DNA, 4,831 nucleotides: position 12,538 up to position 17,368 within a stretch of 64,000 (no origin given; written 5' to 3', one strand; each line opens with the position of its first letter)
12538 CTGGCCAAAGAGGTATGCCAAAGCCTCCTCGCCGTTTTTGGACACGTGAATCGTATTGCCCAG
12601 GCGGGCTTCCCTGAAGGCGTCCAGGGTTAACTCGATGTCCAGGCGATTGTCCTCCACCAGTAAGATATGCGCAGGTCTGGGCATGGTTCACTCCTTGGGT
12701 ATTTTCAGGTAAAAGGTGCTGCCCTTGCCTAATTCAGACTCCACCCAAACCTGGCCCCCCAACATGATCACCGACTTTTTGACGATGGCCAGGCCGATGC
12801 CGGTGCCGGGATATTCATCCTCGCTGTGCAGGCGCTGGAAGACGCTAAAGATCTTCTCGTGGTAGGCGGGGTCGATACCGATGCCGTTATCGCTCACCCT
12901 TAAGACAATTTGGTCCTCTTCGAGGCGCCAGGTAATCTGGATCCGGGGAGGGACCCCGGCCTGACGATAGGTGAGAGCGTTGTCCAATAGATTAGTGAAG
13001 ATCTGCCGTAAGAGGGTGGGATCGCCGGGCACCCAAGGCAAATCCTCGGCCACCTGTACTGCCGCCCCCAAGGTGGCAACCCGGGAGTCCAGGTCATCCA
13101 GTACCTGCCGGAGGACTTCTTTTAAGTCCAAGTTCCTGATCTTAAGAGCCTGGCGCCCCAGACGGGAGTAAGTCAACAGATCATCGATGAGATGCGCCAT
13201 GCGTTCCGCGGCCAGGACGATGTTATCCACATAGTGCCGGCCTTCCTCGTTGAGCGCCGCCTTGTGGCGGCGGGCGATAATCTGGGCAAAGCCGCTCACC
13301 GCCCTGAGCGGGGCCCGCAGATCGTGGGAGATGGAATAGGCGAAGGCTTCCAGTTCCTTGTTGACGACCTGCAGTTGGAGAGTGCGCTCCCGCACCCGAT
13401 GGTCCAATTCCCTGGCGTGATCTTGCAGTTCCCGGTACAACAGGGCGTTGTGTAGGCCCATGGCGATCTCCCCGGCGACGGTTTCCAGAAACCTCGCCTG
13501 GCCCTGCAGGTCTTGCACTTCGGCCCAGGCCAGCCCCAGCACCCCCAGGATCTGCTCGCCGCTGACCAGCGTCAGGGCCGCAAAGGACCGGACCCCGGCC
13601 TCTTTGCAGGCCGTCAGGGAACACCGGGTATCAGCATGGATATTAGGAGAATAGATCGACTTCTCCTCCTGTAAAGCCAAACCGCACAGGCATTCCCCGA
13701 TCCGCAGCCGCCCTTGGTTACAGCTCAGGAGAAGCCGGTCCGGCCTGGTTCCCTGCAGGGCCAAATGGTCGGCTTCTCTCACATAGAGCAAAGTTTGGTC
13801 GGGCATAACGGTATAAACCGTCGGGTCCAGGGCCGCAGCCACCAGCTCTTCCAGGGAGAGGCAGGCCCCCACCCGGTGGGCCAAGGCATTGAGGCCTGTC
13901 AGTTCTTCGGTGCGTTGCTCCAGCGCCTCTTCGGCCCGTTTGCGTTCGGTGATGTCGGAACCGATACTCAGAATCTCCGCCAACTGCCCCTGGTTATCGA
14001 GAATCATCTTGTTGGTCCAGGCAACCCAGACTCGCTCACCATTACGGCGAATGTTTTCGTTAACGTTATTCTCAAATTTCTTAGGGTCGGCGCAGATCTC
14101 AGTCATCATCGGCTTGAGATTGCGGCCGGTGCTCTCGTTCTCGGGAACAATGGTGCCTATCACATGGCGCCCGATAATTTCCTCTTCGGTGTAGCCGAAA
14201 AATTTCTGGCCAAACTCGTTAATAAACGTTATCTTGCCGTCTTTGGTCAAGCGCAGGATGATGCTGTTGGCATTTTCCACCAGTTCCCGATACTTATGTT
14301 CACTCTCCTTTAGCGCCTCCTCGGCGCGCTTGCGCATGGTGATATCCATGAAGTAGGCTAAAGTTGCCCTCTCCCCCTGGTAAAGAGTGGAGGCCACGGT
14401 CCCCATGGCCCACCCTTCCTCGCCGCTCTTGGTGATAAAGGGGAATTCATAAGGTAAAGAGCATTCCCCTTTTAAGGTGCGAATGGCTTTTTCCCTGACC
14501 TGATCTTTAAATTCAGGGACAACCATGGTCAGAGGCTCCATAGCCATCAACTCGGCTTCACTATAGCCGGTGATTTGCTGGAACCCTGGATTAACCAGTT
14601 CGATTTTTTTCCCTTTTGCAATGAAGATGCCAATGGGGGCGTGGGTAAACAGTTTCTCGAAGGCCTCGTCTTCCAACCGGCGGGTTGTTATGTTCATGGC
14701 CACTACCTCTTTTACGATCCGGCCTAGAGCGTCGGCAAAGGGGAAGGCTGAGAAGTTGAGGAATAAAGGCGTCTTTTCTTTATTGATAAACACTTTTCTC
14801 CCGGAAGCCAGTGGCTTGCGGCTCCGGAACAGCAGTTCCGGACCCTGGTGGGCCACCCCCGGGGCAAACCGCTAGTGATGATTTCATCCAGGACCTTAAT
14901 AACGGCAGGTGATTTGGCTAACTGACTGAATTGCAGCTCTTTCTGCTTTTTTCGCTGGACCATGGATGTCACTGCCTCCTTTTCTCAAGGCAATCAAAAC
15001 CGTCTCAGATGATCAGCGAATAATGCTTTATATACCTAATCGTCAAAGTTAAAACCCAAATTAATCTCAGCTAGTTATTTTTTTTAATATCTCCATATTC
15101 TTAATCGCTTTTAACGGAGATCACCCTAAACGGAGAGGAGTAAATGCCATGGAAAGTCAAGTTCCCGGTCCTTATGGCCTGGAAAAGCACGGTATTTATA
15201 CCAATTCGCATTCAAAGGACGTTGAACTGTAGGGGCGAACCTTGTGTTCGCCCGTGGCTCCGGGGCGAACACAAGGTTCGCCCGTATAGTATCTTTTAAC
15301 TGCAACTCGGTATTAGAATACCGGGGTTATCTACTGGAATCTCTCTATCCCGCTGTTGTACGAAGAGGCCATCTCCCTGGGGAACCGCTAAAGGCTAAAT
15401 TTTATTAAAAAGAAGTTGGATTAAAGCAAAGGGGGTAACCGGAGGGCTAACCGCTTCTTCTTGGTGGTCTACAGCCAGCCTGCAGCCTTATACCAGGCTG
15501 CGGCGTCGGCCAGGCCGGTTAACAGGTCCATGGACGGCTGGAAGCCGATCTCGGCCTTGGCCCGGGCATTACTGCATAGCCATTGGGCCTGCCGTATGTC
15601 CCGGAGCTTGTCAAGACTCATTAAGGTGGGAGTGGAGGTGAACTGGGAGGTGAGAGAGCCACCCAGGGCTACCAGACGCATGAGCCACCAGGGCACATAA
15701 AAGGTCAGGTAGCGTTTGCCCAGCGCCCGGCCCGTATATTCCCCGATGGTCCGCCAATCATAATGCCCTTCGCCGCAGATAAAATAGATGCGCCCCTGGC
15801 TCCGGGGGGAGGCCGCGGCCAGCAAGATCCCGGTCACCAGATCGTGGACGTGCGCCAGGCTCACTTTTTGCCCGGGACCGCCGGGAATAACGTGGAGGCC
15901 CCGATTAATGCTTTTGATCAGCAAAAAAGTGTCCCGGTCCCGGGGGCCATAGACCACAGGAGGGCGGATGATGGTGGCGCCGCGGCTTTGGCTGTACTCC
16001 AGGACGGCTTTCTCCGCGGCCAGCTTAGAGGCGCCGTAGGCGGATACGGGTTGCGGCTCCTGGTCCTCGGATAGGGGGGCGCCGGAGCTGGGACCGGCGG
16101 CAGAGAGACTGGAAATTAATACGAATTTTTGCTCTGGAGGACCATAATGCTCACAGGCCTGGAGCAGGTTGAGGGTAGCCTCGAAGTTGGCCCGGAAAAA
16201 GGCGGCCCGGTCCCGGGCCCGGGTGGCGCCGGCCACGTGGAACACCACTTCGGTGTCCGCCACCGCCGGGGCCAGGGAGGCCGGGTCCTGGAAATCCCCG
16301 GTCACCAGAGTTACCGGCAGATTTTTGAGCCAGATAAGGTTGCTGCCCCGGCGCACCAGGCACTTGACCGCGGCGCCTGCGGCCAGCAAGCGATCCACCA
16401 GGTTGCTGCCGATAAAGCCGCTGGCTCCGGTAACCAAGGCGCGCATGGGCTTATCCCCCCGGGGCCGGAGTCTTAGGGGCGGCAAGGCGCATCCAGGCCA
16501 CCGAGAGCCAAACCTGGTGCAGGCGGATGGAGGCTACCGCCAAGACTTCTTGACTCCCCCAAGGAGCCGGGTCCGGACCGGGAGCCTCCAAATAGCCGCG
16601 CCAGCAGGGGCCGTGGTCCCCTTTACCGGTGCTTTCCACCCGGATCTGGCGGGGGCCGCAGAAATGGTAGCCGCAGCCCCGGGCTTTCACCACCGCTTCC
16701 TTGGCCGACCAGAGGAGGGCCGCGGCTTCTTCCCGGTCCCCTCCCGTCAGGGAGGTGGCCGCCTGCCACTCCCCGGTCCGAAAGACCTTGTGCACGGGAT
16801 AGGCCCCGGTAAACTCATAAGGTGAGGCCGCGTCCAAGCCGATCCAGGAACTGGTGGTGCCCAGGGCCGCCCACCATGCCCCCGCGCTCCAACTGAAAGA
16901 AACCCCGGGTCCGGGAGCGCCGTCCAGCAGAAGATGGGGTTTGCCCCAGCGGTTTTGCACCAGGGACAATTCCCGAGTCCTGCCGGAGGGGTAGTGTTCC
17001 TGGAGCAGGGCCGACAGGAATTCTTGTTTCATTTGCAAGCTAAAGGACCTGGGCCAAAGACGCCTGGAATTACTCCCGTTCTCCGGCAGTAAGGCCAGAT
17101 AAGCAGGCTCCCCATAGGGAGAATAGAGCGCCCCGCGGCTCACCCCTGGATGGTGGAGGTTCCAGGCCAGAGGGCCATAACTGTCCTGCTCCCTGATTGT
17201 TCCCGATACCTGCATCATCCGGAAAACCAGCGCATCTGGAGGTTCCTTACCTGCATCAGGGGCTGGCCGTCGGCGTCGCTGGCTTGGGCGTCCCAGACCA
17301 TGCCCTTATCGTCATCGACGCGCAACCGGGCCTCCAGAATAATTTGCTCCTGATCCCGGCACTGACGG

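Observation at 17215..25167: Unusual PKS architecture: tandem TIM/NPD-like N-terminus, one atypical ACP, a terminal DH and no release domain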

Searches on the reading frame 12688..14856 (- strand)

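Call 6: search_protein_families(library=pfam, proteins=[window:12688-14856:-], max_evalue=0.001)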
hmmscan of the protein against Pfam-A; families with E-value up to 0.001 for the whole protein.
window:12688-14856:- (722 aa): 10 families
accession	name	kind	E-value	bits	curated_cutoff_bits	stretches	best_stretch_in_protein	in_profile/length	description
PF02518.31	HATPase_c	-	9.1e-29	100.6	26.4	1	611-721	1-109/111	Histidine kinase-, DNA gyrase B-, and HSP90-like ATPase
PF13426.13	PAS_9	-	3.8e-22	79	27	2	198-304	3-103/103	PAS domain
PF00989.32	PAS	-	6.3e-17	62.1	22.6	1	188-302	2-113/113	PAS fold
PF00512.31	HisKA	-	2e-15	57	26.9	1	503-567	3-64/66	His Kinase A (phospho-acceptor) domain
PF13188.13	PAS_8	-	7.2e-15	54.7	21.8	2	66-117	3-55/65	PAS domain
PF08447.18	PAS_3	-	2.9e-14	53.5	25.6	2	88-150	4-68/89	PAS fold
PF08448.16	PAS_4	-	4.5e-13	49.8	23.1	1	194-307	2-110/110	PAS fold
PF13185.12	GAF_2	-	1.6e-10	41.8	28.6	1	334-468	3-135/136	GAF domain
PF01590.32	GAF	-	3.5e-05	24.8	22.4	1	352-466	19-131/133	GAF domain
PF13492.12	GAF_3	-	0.00062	20.6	27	0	334-470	1-129/129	GAF domain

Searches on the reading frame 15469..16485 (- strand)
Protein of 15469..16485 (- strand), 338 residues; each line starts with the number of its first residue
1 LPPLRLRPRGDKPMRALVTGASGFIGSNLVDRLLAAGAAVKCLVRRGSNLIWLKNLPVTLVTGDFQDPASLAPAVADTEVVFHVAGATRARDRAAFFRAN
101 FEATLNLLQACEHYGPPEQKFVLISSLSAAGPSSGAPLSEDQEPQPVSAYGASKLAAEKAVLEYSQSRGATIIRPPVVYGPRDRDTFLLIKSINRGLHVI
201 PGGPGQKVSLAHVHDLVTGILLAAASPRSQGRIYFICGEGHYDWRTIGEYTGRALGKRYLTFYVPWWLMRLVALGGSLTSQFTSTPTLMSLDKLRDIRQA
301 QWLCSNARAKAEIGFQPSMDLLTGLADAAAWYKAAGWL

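Call 6: search_protein_families(library=pfam, proteins=[window:15469-16485:-], max_evalue=0.001)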
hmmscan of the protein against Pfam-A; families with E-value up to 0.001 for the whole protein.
window:15469-16485:- (338 aa): 9 families
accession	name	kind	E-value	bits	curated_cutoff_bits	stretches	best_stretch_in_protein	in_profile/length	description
PF01370.27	Epimerase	-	2.9e-39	135.4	20.9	1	16-236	1-239/240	NAD dependent epimerase/dehydratase family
PF16363.11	GDP_Man_Dehyd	-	2.3e-25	90.2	27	1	17-325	1-329/332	GDP-mannose 4,6 dehydratase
PF01073.25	3Beta_HSD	-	7.5e-22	78.1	22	1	17-242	1-247/280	3-beta hydroxysteroid dehydrogenase/isomerase family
PF13460.12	NAD_binding_10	-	8.9e-18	65.2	27.2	1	20-181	1-149/184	NAD(P)H-binding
PF04321.23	RmlD_sub_bind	-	4.4e-17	62.5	27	1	14-188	1-161/287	RmlD substrate binding domain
PF07993.18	NAD_binding_4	-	7.4e-16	58.5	20.1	2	74-183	85-210/258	Male sterility protein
PF05368.20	NmrA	-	4.2e-10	40.1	27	1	17-102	6-85/298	NmrA-like family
PF02719.21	Polysacc_synt_2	-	2.2e-07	30.8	20.2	1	17-169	2-157/293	Polysaccharide biosynthesis protein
PF00106.31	adh_short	-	0.00017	21.6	26.6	0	16-87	3-87/195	short chain dehydrogenase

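Call 8: search_protein_families(library=ncbifam, proteins=[window:15469-16485:-], max_evalue=0.01)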
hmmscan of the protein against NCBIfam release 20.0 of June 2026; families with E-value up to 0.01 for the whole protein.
window:15469-16485:- (338 aa): 37 families (the best 25 are shown)
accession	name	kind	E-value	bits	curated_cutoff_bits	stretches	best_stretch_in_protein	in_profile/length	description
TIGR03466.1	HpnA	hypoth_equivalog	1.9e-39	135.5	367.65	1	14-336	1-325/327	hopanoid-associated sugar epimerase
TIGR04180.1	EDH_00030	hypoth_equivalog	7.9e-25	87.5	475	1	17-234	2-235/297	NAD-dependent 4,6-dehydratase LegB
NF052578.1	StrlDmthSdmBMthl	equivalog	9.9e-25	88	600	1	14-336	1-326/328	sterol demethylase protein SdmB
NF042423.1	oxyalk_red_Shew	equivalog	2.5e-23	82.7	580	1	14-196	9-190/331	2-alkyl-3-oxoalkanoate reductase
TIGR01179.1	galE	equivalog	9.1e-20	70.7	262.3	1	16-167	2-162/332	UDP-glucose 4-epimerase GalE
NF042422.1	oxyalk_red_OleD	equivalog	5.9e-19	68.6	580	1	14-237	1-232/329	2-alkyl-3-oxoalkanoate reductase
NF043036.1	ErythonDh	equivalog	2e-17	63.4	325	1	14-166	1-165/321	D-erythronate dehydrogenase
TIGR01181.1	dTDP_gluc_dehyt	equivalog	9.4e-17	61.1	365.1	1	16-335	2-314/321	dTDP-glucose 4,6-dehydratase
TIGR01746.1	Thioester-redct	subfamily_domain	5.5e-16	58.8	213.35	1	17-233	3-258/371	thioester reductase domain-containing protein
TIGR01214.1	rmlD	equivalog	2.2e-15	56.5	224.05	1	16-244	2-215/285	dTDP-4-dehydrorhamnose reductase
TIGR02197.1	heptose_epim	equivalog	2.9e-14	53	274.6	1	17-183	2-175/316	ADP-glyceromanno-heptose 6-epimerase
NF058621.1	DiazavRedAvaA7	equivalog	2.3e-12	47.2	400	1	14-225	1-220/304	3-diazoavenalumate denitrifying reductase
TIGR01777.1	yfcH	hypoth_equivalog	4.8e-11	42.8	207.35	1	17-275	2-259/292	TIGR01777 family oxidoreductase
NF047837.1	UDPAcbARedWbcJ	equivalog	5.2e-11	42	500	1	14-218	1-178/372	UDP-2-acetamido-2,6-beta-L-arabino-hexul-4-ose reductase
NF005539.0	PRK07201.1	equivalog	4.2e-10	39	549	1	14-180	1-179/657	SDR family oxidoreductase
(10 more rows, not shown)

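Call 61: search_solved_structures(query=window:15469-16485:-, max_evalue=1e-8)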
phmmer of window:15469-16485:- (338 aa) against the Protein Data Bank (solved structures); distinct sequences matched with E-value up to 1e-8: 31.
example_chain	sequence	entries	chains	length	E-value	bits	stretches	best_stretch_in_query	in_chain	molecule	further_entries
3wj7_A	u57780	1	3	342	3e-23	85.6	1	16-336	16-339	Putative oxidoreductase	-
8rdg_A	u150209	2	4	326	4.7e-23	84.9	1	14-250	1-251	SDR family NAD(P)-dependent oxidoreductase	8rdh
8rdi_A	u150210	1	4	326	1.7e-22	83.1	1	14-250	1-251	SDR family NAD(P)-dependent oxidoreductase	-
6kv9_A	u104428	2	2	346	1.1e-19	73.9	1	16-241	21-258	MoeE5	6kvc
6wjb_A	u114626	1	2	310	6e-19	71.4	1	15-185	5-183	NAD-dependent epimerase/dehydratase family protein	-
6jkg_A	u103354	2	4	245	3.2e-18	69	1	13-226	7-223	Sterol-4-alpha-carboxylate 3-dehydrogenase, decarboxylating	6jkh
6wj9_A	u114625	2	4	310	4.3e-18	68.6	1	15-185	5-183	NAD-dependent epimerase/dehydratase family protein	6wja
8shh_A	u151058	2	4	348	3e-15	59.3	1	6-241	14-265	dTDP-glucose 4,6-dehydratase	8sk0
6zl6_A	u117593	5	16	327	5.7e-15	58.3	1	14-226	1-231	Epimerase domain-containing protein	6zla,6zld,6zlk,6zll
6zlj_A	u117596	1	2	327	2.1e-14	56.5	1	14-226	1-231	Epimerase domain-containing protein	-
3icp_A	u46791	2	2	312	3e-14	56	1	14-224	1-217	NAD-dependent epimerase/dehydratase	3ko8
2p5u_A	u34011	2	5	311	2.1e-13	53.2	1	14-183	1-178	UDP-glucose 4-epimerase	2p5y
4lw8_A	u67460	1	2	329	5.4e-13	51.8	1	10-250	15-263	Putative epimerase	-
3aw9_A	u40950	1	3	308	2.1e-12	49.9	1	14-224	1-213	NAD-dependent epimerase/dehydratase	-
6bwl_A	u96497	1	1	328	1.2e-11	47.4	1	14-234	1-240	Pal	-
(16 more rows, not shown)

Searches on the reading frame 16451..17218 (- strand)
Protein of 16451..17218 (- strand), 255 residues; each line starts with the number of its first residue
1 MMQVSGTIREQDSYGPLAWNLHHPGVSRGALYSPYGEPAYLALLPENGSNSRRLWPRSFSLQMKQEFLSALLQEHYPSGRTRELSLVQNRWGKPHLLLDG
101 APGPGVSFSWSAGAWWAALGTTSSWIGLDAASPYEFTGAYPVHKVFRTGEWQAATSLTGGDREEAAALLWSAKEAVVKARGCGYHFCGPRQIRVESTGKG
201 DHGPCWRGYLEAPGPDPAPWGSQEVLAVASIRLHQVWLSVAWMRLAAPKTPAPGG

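Call 6: search_protein_families(library=pfam, proteins=[window:16451-17218:-], max_evalue=0.001)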
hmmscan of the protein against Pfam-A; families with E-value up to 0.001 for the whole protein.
window:16451-17218:- (255 aa): 1 family
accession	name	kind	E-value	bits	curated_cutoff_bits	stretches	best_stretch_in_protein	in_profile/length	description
PF01648.25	ACPS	-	1.6e-09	38.2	25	1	142-197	23-79/111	4'-phosphopantetheinyl transferase superfamily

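Call 8: search_protein_families(library=ncbifam, proteins=[window:16451-17218:-], max_evalue=0.01)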
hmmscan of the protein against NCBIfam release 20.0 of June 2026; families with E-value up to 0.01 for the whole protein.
window:16451-17218:- (255 aa): 2 families
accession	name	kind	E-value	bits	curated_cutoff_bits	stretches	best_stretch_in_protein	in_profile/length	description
TIGR00556.1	pantethn_trn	domain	5e-05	23.4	45.35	1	143-185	27-69/128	phosphopantetheine--protein transferase domain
NF000831.0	PRK00070.3-1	equivalog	0.00048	20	124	0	142-181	27-65/130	holo-ACP synthase AcpS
